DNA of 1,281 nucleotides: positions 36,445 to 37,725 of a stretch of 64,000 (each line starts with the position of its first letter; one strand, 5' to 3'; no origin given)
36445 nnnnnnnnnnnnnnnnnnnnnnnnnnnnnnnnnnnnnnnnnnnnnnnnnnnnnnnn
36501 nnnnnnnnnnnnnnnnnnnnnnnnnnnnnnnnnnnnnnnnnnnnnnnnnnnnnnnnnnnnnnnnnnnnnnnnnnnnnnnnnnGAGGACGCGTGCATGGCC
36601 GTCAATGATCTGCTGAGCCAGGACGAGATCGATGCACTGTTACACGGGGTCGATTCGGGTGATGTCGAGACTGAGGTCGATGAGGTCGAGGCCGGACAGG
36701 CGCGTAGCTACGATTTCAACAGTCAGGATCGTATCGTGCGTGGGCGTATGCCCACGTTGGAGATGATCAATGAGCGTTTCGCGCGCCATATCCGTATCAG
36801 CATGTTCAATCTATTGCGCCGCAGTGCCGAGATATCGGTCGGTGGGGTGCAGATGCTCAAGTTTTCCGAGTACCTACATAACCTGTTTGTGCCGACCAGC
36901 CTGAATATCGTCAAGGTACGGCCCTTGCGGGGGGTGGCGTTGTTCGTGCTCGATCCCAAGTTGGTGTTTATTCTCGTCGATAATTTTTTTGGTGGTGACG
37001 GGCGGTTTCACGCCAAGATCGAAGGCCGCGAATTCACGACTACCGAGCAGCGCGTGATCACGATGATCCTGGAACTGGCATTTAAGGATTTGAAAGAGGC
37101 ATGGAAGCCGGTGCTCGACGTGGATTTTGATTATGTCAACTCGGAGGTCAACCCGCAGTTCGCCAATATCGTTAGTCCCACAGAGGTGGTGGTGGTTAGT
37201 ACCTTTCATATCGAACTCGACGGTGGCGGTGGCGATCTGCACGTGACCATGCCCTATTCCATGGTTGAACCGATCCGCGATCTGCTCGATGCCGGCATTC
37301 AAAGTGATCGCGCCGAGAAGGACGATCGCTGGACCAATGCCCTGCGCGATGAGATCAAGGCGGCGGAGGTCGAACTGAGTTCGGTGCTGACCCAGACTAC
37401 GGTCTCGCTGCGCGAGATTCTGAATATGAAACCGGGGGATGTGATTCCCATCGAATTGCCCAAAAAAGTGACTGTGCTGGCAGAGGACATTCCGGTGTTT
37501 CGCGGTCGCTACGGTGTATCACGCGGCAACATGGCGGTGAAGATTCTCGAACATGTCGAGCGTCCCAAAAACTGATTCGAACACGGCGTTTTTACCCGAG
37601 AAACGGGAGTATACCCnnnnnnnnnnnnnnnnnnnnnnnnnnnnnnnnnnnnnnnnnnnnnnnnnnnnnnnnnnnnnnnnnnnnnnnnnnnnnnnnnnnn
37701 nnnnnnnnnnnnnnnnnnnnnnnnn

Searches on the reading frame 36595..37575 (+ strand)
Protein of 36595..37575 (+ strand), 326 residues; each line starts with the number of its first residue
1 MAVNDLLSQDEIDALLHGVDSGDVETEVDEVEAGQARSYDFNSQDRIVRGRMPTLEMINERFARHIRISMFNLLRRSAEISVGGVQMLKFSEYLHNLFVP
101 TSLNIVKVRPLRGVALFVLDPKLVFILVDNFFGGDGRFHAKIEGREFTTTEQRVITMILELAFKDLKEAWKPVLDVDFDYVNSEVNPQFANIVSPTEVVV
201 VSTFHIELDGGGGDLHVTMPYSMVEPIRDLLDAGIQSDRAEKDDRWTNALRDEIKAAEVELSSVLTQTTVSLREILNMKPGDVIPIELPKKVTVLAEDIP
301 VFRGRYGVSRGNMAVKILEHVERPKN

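Call 80: search_protein_families(library=pfam, proteins=[window:36595-37575:+], max_evalue=0.01)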
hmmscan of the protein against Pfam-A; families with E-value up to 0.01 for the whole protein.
window:36595-37575:+ (326 aa): 2 families
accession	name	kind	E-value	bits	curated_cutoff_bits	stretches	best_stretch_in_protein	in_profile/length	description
PF02154.20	FliM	-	1.2e-77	260.6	27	1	39-231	1-192/192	Flagellar motor switch protein FliM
PF01052.25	FliMN_C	-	1.3e-22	79.9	23.8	1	253-321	2-72/73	Type III flagellar switch regulator (C-ring) FliN C-term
